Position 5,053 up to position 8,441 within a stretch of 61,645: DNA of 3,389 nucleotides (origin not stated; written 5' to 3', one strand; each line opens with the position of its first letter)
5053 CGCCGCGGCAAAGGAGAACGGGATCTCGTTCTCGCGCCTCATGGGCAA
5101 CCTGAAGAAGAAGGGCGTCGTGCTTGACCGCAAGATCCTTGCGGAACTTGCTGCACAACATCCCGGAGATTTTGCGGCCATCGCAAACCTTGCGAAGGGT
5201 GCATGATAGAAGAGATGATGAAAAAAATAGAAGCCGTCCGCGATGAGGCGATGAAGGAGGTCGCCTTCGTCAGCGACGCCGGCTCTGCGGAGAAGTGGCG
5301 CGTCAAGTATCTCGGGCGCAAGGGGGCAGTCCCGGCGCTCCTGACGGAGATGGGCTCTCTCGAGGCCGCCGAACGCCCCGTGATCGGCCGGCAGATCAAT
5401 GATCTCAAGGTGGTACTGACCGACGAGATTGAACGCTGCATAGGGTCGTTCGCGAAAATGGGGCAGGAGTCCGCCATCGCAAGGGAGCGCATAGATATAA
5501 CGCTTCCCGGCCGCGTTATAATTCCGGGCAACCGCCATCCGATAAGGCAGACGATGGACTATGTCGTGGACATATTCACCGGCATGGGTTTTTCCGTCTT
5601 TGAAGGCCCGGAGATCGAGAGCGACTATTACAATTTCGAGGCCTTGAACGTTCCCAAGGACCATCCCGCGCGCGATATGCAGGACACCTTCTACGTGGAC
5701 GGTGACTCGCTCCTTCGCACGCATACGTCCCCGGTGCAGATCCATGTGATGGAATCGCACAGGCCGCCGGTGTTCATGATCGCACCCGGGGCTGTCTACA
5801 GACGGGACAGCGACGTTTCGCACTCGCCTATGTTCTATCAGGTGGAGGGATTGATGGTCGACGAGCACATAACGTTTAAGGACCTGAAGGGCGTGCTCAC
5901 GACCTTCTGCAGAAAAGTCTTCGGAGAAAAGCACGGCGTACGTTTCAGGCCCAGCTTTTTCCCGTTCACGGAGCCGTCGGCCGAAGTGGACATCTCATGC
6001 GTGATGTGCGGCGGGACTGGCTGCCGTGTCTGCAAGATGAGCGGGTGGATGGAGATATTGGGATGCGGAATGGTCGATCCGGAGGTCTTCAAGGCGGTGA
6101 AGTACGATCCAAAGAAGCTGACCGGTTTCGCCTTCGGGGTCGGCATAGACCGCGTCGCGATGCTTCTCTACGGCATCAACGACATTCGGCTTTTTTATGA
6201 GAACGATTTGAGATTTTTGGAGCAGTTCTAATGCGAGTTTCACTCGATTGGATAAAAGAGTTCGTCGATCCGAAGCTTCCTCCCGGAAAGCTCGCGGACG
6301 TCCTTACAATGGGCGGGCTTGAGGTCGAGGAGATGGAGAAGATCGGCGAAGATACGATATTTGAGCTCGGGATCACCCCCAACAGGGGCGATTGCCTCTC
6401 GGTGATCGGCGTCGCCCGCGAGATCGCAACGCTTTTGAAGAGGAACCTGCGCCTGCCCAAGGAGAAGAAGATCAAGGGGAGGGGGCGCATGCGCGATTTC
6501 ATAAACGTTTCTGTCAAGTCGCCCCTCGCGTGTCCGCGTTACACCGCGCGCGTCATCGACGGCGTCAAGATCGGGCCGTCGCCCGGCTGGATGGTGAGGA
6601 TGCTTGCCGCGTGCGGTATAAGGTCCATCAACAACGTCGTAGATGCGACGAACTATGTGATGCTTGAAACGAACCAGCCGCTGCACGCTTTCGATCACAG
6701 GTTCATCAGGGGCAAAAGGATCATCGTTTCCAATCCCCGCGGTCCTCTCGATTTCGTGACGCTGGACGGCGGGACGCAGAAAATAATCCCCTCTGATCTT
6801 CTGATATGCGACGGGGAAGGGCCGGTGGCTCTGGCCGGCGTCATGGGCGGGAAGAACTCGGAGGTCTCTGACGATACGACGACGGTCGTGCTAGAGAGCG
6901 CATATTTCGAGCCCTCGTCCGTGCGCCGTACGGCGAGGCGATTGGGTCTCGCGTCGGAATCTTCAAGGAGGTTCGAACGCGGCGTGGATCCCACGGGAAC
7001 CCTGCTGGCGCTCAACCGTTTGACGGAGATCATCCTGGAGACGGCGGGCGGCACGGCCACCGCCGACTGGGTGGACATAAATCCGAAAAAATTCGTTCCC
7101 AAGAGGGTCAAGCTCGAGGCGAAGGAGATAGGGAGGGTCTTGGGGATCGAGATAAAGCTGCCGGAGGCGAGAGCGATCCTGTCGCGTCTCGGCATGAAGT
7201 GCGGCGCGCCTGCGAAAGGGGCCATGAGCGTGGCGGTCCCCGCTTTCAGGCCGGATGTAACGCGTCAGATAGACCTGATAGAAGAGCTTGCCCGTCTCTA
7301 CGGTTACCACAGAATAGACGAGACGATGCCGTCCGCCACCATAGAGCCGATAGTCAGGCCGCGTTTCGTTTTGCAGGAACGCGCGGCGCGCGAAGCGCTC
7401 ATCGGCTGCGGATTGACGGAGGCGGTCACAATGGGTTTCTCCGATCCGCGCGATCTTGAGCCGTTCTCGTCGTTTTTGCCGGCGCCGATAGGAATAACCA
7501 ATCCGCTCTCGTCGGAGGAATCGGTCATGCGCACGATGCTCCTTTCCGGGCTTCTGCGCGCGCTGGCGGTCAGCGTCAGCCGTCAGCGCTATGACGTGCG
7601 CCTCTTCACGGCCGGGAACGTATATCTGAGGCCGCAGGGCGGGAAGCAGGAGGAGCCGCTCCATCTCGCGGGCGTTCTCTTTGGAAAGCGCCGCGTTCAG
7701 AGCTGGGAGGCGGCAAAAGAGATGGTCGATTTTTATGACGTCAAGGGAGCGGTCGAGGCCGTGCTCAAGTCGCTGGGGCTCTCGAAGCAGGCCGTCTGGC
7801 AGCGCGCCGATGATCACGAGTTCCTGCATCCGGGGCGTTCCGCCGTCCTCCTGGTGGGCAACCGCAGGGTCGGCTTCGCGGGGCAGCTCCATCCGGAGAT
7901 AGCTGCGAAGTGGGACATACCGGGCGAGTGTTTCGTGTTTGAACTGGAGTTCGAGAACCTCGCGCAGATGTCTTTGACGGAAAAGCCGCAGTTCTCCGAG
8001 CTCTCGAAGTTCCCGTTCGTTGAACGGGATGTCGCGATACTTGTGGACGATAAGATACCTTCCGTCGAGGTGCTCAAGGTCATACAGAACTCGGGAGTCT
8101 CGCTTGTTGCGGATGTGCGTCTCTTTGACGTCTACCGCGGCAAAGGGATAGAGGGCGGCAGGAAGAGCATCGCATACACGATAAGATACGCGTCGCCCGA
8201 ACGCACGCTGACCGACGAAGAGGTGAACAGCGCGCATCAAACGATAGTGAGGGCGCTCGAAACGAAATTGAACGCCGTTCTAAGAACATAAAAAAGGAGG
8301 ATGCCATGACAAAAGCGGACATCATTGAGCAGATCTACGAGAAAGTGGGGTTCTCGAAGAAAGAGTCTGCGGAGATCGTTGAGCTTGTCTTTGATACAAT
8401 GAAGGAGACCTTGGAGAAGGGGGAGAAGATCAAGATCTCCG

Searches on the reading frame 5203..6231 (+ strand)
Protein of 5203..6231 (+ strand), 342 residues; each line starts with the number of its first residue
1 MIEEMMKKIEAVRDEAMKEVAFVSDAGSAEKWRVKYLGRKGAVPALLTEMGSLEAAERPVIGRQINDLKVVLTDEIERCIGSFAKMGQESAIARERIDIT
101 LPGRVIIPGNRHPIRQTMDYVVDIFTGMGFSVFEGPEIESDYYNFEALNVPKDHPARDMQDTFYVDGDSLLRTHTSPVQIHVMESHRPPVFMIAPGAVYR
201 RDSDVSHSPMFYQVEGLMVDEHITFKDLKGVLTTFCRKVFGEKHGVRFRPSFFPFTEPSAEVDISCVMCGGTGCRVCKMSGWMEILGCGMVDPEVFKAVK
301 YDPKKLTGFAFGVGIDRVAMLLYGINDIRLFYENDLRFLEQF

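Call 8: search_protein_families(library=pfam, proteins=[window:5203-6231:+], max_evalue=0.01)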
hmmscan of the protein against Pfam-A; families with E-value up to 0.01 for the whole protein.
window:5203-6231:+ (342 aa): 2 families
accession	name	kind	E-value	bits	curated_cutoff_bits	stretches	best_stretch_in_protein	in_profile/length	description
PF01409.25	tRNA-synt_2d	-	4.9e-102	341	19.8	1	97-342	2-246/246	tRNA synthetases class II core domain (F)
PF02912.23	Phe_tRNA-synt_N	-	2.1e-13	50.4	22.3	1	28-77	5-54/69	Aminoacyl tRNA synthetase class II, N-terminal domain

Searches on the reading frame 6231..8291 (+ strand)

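Call 8: search_protein_families(library=pfam, proteins=[window:6231-8291:+], max_evalue=0.01)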
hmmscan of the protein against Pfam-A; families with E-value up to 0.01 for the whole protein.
window:6231-8291:+ (686 aa): 4 families
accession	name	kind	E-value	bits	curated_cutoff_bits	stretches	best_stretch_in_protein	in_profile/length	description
PF03483.22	B3_4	-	3.5e-66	222.5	29.3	1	100-273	1-174/174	B3/4 domain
PF17759.6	tRNA_synthFbeta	-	8.7e-59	199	22.4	1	362-574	1-214/214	Phenylalanyl tRNA synthetase beta chain CLM domain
PF03147.19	FDX-ACB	-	1.9e-30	105.6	31.1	1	592-685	1-94/94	Ferredoxin-fold anticodon binding domain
PF03484.21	B5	-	1.2e-21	77.1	28.6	1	293-359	1-67/67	tRNA synthetase B5 domain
